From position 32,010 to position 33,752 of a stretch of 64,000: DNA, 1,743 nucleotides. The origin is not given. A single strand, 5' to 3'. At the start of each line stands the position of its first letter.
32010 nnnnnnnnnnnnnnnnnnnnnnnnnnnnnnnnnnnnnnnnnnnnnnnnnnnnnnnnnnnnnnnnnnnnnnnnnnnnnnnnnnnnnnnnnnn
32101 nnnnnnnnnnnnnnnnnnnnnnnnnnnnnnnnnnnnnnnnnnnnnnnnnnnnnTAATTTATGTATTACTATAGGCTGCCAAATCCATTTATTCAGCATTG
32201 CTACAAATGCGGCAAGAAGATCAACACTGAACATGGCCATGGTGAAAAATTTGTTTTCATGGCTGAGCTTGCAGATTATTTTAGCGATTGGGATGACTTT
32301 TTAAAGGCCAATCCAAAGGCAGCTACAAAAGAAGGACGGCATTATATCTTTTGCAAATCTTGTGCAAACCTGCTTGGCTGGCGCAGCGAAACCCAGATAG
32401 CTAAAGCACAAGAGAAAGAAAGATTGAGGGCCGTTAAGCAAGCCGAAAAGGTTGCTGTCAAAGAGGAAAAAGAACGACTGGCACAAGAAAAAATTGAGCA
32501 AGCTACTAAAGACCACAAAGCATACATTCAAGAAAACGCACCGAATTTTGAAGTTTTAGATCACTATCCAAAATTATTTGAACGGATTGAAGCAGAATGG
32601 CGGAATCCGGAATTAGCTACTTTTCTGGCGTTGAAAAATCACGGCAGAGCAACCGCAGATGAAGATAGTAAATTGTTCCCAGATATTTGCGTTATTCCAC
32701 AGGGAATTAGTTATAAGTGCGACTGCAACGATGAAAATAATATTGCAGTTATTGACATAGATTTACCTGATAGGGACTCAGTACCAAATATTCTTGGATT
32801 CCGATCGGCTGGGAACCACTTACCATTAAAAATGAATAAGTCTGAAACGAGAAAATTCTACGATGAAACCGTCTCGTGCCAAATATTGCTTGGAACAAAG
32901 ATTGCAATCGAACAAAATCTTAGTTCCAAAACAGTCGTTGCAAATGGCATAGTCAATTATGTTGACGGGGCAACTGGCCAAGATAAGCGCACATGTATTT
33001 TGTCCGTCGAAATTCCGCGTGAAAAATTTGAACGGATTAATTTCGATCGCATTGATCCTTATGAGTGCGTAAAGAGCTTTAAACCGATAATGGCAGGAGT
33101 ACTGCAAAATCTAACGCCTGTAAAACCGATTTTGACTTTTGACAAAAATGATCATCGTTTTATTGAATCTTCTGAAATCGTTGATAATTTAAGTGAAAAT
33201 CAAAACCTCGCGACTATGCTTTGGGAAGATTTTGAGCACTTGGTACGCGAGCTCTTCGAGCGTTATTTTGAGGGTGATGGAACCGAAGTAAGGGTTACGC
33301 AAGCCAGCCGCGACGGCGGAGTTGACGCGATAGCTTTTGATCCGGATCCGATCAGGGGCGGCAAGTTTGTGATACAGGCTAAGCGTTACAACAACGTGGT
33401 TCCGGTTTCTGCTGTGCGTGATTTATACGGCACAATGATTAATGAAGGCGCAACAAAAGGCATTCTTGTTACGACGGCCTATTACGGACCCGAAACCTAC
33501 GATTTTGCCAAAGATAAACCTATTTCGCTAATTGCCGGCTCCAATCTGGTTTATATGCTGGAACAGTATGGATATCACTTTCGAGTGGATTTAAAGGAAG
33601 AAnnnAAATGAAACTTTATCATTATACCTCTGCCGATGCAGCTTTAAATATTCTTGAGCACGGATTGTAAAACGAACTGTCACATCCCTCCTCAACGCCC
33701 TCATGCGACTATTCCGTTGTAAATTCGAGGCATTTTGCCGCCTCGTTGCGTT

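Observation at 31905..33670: Small ORF + Mrr-like endonuclease (long novel N-terminus) + DUF2971 operon: a candidate defence locus knocked out by the mobile element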

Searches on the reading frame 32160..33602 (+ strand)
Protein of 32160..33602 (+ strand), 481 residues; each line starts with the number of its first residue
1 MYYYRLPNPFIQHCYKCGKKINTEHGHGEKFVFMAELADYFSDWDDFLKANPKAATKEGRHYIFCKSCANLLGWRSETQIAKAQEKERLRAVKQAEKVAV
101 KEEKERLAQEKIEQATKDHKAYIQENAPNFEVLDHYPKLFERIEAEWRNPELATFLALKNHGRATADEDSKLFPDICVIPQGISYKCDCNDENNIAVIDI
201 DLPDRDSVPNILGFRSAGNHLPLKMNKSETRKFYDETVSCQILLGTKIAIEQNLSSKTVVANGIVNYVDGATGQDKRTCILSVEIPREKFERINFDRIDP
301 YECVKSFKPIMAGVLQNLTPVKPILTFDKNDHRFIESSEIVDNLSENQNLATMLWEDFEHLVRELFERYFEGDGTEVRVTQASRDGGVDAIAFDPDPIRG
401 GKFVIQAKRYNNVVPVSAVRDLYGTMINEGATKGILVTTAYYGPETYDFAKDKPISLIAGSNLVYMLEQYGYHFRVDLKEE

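Call 10: search_protein_families(library=pfam, max_evalue=0.1, proteins=[window:32160-33602:+])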
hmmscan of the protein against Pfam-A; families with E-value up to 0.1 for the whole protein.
window:32160-33602:+ (481 aa): 3 families
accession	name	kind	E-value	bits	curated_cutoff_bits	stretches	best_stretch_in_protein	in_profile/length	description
PF04471.18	Mrr_cat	-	3.8e-29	101.6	21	1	351-467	2-115/115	Restriction endonuclease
PF22722.2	NA-iREase1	-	9.4e-08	32.4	27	1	360-451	3-89/106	NACHT-associated inactive Restriction Endonuclease 1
PF23771.1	DUF7168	-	0.055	13.5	25.5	0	43-106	76-138/140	Domain of unknown function (DUF7168)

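Call 11: search_protein_families(library=padloc, max_evalue=0.1, proteins=[window:32160-33602:+])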
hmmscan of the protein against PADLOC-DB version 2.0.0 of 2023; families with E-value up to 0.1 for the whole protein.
window:32160-33602:+ (481 aa): 8 families
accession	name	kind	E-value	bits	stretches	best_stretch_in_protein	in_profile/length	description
PDLC03663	mREase_IV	-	9.8e-45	151.2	1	87-469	156-525/544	Type IV methyl-directed restriction enzyme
PDLC04796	PDC-S02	-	1.2e-14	52.1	1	348-470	238-360/390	-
PDLC04819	PDC-S02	-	4.6e-11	40.5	1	356-471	199-310/334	-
PDLC03657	mREase_IV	-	4.3e-10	37.4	1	350-467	169-291/317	Type IV methyl-directed restriction enzyme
PDLC04806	PDC-S02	-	1.4e-09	35.6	1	355-479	187-312/324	-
PDLC04815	PDC-S02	-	1.9e-07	28.7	1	351-439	198-288/346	-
PDLC03203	mREase_II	-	4.1e-07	27.5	1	357-473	256-377/393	Type II methyl-directed restriction enzyme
PDLC00631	ZorD1|ZorD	-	7.7e-07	25.3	1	348-472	943-1065/1071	"SWI2/SNF2 helicase, Mrr-like nuclease"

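Call 12: search_protein_families(library=ncbifam, max_evalue=0.1, proteins=[window:32160-33602:+])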
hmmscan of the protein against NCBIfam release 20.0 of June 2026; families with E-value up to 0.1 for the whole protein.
window:32160-33602:+ (481 aa): 0 families

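Call 13: search_solved_structures(query=window:32160-33602:+, max_evalue=1, show_alignments=2)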
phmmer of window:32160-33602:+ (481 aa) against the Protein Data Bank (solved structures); distinct sequences matched with E-value up to 1: 3.
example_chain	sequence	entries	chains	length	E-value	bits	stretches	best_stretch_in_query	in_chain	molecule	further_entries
5cnq_A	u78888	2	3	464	0.069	15.1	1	76-137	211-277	Nuclease-like protein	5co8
6grb_A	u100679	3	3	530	0.079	14.9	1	76-137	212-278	Nuclease-like protein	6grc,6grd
9spj_Q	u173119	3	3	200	0.2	13.5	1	56-114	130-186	60S ribosomal protein L16-B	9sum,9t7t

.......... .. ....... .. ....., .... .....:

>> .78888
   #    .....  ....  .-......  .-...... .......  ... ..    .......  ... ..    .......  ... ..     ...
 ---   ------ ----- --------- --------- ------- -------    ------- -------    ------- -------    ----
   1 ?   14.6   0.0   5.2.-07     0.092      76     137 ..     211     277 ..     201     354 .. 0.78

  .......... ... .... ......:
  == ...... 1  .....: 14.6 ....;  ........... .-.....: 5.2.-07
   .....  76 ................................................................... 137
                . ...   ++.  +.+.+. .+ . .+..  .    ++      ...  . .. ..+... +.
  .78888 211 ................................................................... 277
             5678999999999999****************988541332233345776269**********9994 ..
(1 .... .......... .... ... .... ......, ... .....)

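Call 14: find_homologous_proteins(query=window:32160-33602:+)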
Query window:32160-33602:+ (481 aa): 8000 proteins with E <= 0.001 among 8000 candidates; the best 120 are listed.
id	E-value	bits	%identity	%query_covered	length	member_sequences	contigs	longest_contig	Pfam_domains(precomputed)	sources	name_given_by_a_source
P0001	0.0e+0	1027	100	93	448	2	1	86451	PF22722.3,PF04471.19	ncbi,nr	ncbi:MAG: restriction endonuclease [Coriobacteriales bacterium]|nr:restriction endonuclease [Corioba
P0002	3.2e-102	361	48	78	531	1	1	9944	PF22722.3,PF04471.19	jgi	jgi:restriction system protein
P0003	3.6e-101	357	48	78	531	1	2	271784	PF22722.3,PF04471.19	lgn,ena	-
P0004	3.9e-101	357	46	81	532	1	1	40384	PF22722.3,PF04471.19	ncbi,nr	ncbi:MAG: restriction endonuclease [Massilioclostridium sp.]|nr:restriction endonuclease [Massiliocl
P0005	1.1e-100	356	55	62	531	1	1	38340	PF22722.3,PF04471.19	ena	-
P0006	4.0e-100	354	43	93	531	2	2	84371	PF22722.3,PF04471.19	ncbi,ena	-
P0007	2.2e-99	351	56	62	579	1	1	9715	PF22722.3,PF04471.19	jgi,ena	-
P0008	2.3e-99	351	50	71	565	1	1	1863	PF22722.3,PF04471.19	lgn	-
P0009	2.4e-99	351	55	62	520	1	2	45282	PF22722.3,PF04471.19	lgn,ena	-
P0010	1.9e-98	348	55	62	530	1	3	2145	PF22722.3,PF04471.19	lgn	-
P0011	3.1e-98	348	45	79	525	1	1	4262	PF22722.3,PF04471.19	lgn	-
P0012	9.7e-98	346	55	61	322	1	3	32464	PF22722.3,PF04471.19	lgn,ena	-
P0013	1.3e-97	346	46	81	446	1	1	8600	PF22722.3,PF04471.19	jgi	jgi:restriction system protein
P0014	1.8e-97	345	54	62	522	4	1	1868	PF22722.3,PF04471.19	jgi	-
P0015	2.0e-97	345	48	79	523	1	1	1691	PF22722.3,PF04471.19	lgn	-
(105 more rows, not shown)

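Call 15: find_encoding_contigs(protein=P0001, flank=10000, max_places=6)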
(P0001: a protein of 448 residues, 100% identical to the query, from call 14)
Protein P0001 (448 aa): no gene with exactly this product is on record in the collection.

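Call 24: find_related_loci(query=A1, collection=genome_contigs, flank=6000)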
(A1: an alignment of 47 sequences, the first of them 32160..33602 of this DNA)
Query A1 (481 aa) in genome_contigs; peptide patterns used: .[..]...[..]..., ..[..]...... (x = any residue, [..] = any of these).
600 stretches matched a pattern (row limit reached: there are more); 596 encode a relative of the query (tblastn E <= 1e-3); the best 80 are kept; 80 distinct loci.
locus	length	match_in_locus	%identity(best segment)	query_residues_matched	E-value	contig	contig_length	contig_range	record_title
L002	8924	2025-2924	53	184-478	4e-100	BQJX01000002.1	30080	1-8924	MAG: Gemmatimonadota bacterium DHS20C21 DNA, sequence002, whole genome shotgun sequence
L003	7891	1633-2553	51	180-479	1e-98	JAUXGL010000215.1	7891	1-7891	MAG: Deltaproteobacteria bacterium isolate CSMAG_2928 CSMAG_2928_k117_8065186_length_7891_cov_20.9743, whole genome shot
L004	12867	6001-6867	52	197-480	6e-96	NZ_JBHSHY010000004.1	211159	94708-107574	Paenibacillus sp. GCM10023250 strain CGMCC 1.19061 GCM70023250_49, whole genome shotgun sequence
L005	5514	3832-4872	47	140-479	7e-96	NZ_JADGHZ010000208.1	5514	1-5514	MAG: Sphaerobacter sp. isolate HOG56 NODE_10012_length_5514_cov_16.910434, whole genome shotgun sequence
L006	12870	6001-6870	54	197-481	9e-94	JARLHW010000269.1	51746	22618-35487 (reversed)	MAG: Desulfosporosinus sp. isolate MAG_CO4 MetaCoAG_Bin_4_sub_Oxic_k141_1734169, whole genome shotgun sequence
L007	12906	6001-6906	49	184-480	2e-93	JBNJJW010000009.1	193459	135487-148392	MAG: Bacillota bacterium isolate BLK80-1 9, whole genome shotgun sequence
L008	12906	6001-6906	49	184-480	1e-92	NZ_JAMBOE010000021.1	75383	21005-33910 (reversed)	Paenibacillus macerans strain MER 50.2 NODE_21_, whole genome shotgun sequence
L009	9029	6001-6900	51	184-480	2e-92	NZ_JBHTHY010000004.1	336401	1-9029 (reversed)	Maribacter chungangensis strain CCUG 61948 GCM70027556_3, whole genome shotgun sequence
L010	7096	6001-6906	49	184-480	2e-92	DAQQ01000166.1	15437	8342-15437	MAG TPA_asm: Methanosarcina sp. UBA7 UBA7_contig_123, whole genome shotgun sequence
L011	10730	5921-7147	41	109-480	3e-92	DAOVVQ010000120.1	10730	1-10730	MAG TPA_asm: Planctomycetota bacterium isolate CSMAG_1709 CSMAG_1709_k141_6305841_length_10730_cov_8.8677, whole genome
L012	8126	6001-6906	50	183-479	3e-92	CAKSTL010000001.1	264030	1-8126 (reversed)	MAG: uncultured Clostridia bacterium isolate REFINED_METABAT215_TOP10_CONTIGS_1500_ASSEMBLY_K77_MERGED__Hadza_MoBio_hadz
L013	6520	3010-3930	49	179-478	2e-92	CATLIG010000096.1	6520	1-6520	MAG TPA_asm: uncultured Clostridia bacterium isolate MGG03684_1680015463 genome assembly, contig: ERR2844016_15850, whol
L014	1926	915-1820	49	184-480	7e-97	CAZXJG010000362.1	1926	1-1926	MAG TPA_asm: uncultured Melioribacteraceae bacterium isolate binchicken_co159_36 genome assembly, contig: NODE_50261_len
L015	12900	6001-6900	51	184-480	6e-92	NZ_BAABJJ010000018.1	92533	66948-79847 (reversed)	Algibacter agarivorans strain JCM 18285 sequence18, whole genome shotgun sequence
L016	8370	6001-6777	54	223-479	3e-91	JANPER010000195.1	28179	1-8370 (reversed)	MAG: Planctomycetota bacterium isolate VAR_78_metabat_20 VAR_78_k141_3759476, whole genome shotgun sequence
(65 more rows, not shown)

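Call 31: predict_structure(alignment_id=A1)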
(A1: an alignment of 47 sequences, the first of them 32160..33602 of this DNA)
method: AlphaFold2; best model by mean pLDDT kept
length: 481 residues; sequences in the alignment: 47
mean_pLDDT: 71.8   pTM: 0.49
mean pLDDT of the five models: 71.8, 71.8, 67.9, 67.0, 59.7
residues with pLDDT >= 90: 156; 70-90: 126; 50-70: 98; < 50: 101
segments of 3 or more residues with pLDDT < 50: 1-31, 44-90, 146-148, 173-175, 331-335
pLDDT, mean of each block of 10 residues (from residue 1): 29 33 41 53 46 32 27 34 39 66 83 80 64 50 51 58 52 54 84 88 92 79 93 94 93 87 94 93 96 91 95 91 76 53 83 85 84 63 60 63 86 91 86 91 92 93 91 88 52
secondary structure, 60 per line:
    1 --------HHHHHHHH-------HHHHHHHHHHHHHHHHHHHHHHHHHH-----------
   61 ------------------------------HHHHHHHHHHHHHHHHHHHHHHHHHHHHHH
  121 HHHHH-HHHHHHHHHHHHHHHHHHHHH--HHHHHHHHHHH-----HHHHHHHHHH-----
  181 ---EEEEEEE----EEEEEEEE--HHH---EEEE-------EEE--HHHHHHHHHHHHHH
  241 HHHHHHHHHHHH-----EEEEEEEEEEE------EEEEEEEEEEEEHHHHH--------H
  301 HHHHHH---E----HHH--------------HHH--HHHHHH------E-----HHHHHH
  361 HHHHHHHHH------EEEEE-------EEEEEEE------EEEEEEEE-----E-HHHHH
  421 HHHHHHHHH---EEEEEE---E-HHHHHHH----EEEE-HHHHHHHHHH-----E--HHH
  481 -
elements in order: H9-16 H24-49 H91-125 H127-147 H150-160 H166-175 E184-190 E195-202 E211-214 E222-224 H227-252 E258-268 E275-286 H287-291 H300-306 H337-342 H355-369 E376-380 E388-394 E401-408 H416-429 E433-438 H444-450 E455-458 H460-469

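Call 32: search_protein_families(library=pfam, alignment_id=A2, max_evalue=0.001)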
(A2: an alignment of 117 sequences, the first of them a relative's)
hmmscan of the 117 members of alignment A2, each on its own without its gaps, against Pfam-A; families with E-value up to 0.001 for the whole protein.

A. member 1, L002:3179-4309:- (377 aa): 3 families
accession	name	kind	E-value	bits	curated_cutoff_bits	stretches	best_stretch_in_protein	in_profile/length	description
PF00589.27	Phage_integrase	-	2.5e-28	99.4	27.1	1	184-348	5-169/172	Phage integrase family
PF14659.12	Phage_int_SAM_3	-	9.9e-06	26.1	22.6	1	79-134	4-57/58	Phage integrase, N-terminal SAM-like domain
PF22022.2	Phage_int_M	-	0.00022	21.8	27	1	95-167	17-90/96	Phage integrase central domain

B. families by the number of members that match (of 117 scanned): 195 families (the first 25 are shown)
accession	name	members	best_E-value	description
PF00589.27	Phage_integrase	3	2.5e-28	Phage integrase family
PF08281.18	Sigma70_r4_2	3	1.3e-10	Sigma-70, region 4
PF00004.35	AAA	2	3.7e-31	ATPase family associated with various cellular activities (AAA)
PF04471.18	Mrr_cat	2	2.2e-30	Restriction endonuclease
PF02518.31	HATPase_c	2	3.4e-22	Histidine kinase-, DNA gyrase B-, and HSP90-like ATPase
PF12643.12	MazG-like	2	3.8e-18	MazG-like family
PF14659.12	Phage_int_SAM_3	2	1.2e-12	Phage integrase, N-terminal SAM-like domain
PF00672.30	HAMP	2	1.4e-10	HAMP domain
PF07728.20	AAA_5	2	3.6e-08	AAA domain (dynein-related subfamily)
PF20720.3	nSTAND3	2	3.1e-07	Novel STAND NTPase 3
PF13401.12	AAA_22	2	1.1e-06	AAA domain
PF01503.22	PRA-PH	2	5.8e-05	Phosphoribosyl-ATP pyrophosphohydrolase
PF13191.12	AAA_16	2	5.9e-05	AAA ATPase domain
PF03819.22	MazG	2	0.00024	MazG nucleotide pyrophosphohydrolase domain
PF05872.18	HerA_C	1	1.7e-211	Helicase HerA-like C-terminal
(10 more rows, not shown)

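Call 42: fold_search(model_id=the predicted structure, library=pdb)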
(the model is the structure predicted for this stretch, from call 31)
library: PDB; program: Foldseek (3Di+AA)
matches with E <= 10: 1124; with E <= 0.001: 6
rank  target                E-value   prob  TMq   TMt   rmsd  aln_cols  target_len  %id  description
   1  4oc8_A                2.1e-08  1.00  0.22  0.27  19.2       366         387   15  DNA modification-dependent restriction endonuclease AspBHI (released 2014-03-19)
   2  4f0p_C                1.3e-07  1.00  0.20  0.21  19.4       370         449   13  MspJI Restriction Endonuclease - P31 Form (released 2012-08-08)
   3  4f0p_B                1.3e-06  1.00  0.20  0.21  19.0       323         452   13  MspJI Restriction Endonuclease - P31 Form (released 2012-08-08)
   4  4f0q_D                1.9e-06  1.00  0.20  0.21  19.6       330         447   12  MspJI Restriction Endonuclease - P21 Form (released 2012-08-08)
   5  4f0p_A                1.9e-06  1.00  0.17  0.18  19.9       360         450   12  MspJI Restriction Endonuclease - P31 Form (released 2012-08-08)
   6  7e8r                  4.8e-04  1.00  0.19  0.25   8.5       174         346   13  EcoT38I restriction endonuclease (released 2022-03-02)
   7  1y88                  1.2e-03  1.00  0.20  0.48   4.3       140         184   20  Crystal Structure of Protein of Unknown Function AF1548 (released 2004-12-21)
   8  5csa_A                3.3e-03  0.33  0.13  0.08  15.7       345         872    8  Crystal structure of domains BT-BCCP-AC1-AC5 of yeast acetyl-CoA carboxylase (released 2015-10-28)
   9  9g1x_E                6.4e-03  0.98  0.15  0.32  11.7       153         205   12  Yeast RNA polymerase I elongation complex stalled by an apurinic site, 11-subunit (released 2025-06-18)
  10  3n2q                  6.4e-03  0.44  0.14  0.21  15.4       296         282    8  Crystal structure of Sex pheromone staph-cAM373 precursor (released 2010-06-02)
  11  5trc_A                6.4e-03  0.41  0.13  0.14  12.6       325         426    6  Crystal structure of phosphorylated AC3-AC5 domains of yeast acetyl-CoA carboxylase (released 2016-12-07)
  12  8u9x_E                8.5e-03  0.93  0.14  0.29  12.6       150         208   13  STRUCTURAL BASIS OF TRANSCRIPTION: RNA POLYMERASE II SUBSTRATE BINDING AND METAL COORDINATION AT 3.0 A OF T834P MUTANT (released 2024-09-18)
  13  2qx2                  1.1e-02  0.35  0.13  0.17  16.7       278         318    6  Structure of the C-terminal domain of sex pheromone staph-cAM373 precursor from Staphylococcus aureus (released 2007-09-11)
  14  9u49_A                1.2e-02  0.99  0.17  0.20   6.0       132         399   20  crystal structure of Cdn1 in complex with cA4 (released 2026-02-04)
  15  4hn3_A                1.4e-02  0.35  0.12  0.16  17.2       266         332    9  The crystal structure of a sex pheromone precursor (lmo1757) from Listeria monocytogenes EGD-e (released 2012-10-31)
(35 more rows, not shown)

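Call 57: search_protein_families(library=phrogs, max_evalue=0.1, proteins=[window:32160-33602:+])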
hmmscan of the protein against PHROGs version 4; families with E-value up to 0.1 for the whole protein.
window:32160-33602:+ (481 aa): 6 families
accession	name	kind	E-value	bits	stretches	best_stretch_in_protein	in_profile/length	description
phrog_19856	-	unknown function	4.7e-16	60.1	1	353-468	71-179/192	-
phrog_33422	-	unknown function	3e-07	31.1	1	348-461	106-213/220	-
phrog_17577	-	DNA, RNA and nucleotide metabolism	5e-06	27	1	352-454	83-179/210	restriction endonuclease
phrog_38135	-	unknown function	7.1e-05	22.8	1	183-310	290-420/441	-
phrog_729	-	other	0.00015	22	1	350-442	149-241/277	cold shock protein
phrog_25572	-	unknown function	0.041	14.7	1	11-25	6-20/45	-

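Call 60: search_dna_similar(query=window:32160-33602:+, collection=plasmids, mode=protein, max_rows=15)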
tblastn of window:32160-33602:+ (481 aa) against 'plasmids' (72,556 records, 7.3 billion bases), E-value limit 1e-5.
Records with a match: 196; places in all: 198; records where one place covers at least 80% of the query: 0.
Best place of each record, by identity: <60% 196.
By first word of the organism name: Citrobacter 58; Providencia 35; Klebsiella 19; Vibrio 6; Moellerella 6; Streptomyces 5; Enterobacter 5; Escherichia 5; Aeromonas 5; Proteus 5; and 31 more.
By predicted mobility (MOB-suite, as given by PLSDB): conjugative 88; mobilizable 64; non-mobilizable 44.
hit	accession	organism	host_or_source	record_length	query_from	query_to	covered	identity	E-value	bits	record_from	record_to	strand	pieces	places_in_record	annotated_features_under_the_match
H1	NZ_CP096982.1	Clostridium felsineum DSM 794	whole organism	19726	155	480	68%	47.1%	4e-87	298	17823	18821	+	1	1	restriction endonuclease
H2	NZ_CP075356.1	Pseudochrobactrum algeriensis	Bos taurus,cell culture,lymph nodes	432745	184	480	62%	46.9%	1e-79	277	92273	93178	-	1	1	restriction endonuclease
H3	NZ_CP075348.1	Pseudochrobactrum algeriensis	Bos taurus,cell culture,lymph nodes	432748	184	480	62%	46.9%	1e-79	277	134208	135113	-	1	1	restriction endonuclease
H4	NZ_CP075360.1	Pseudochrobactrum algeriensis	Bos taurus,cell culture,lymph nodes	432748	184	480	62%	46.9%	1e-79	277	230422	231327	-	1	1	restriction endonuclease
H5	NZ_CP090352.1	Methylobacterium oryzae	single cell,soil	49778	192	471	58%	41.3%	4e-59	217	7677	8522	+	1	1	restriction endonuclease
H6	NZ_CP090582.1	Methylobacterium radiotolerans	Pure isolate,Urban soil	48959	180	471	61%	39.5%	2e-58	216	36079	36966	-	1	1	restriction endonuclease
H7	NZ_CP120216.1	Agrobacterium leguminum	-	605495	197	476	58%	41.1%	4e-57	211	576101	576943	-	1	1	restriction endonuclease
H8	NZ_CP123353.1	Agrobacterium pusense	laboratory contaminant from a culture ...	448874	197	476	58%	40.7%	2e-56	210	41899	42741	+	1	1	restriction endonuclease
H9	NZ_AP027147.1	Methylocystis iwaonis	-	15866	258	480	46%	50.7%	2e-66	239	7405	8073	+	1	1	restriction endonuclease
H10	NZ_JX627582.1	Methylobacterium oryzae CBMB20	-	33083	192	471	58%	39.4%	4e-58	214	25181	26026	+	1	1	restriction endonuclease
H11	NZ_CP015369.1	Methylobacterium phyllosphaerae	cell culture,leaf tissues of rice in ...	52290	192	471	58%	39.4%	4e-58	214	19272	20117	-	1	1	restriction endonuclease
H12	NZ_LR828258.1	Xanthomonas hortorum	Lactuca sp.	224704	185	470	59%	36.1%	1e-49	190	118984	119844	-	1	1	restriction endonuclease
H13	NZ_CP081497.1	Streptomyces sp. BHT-5-2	whole organism,plant soil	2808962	197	476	58%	36.1%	3e-40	162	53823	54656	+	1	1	none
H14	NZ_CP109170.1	Streptomyces sp. NBC_01724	-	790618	140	470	69%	30.1%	9e-33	140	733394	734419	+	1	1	restriction endonuclease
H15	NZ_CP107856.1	Streptomyces sp. NBC_00503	-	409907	180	470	60%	33.4%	2e-40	162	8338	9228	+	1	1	restriction endonuclease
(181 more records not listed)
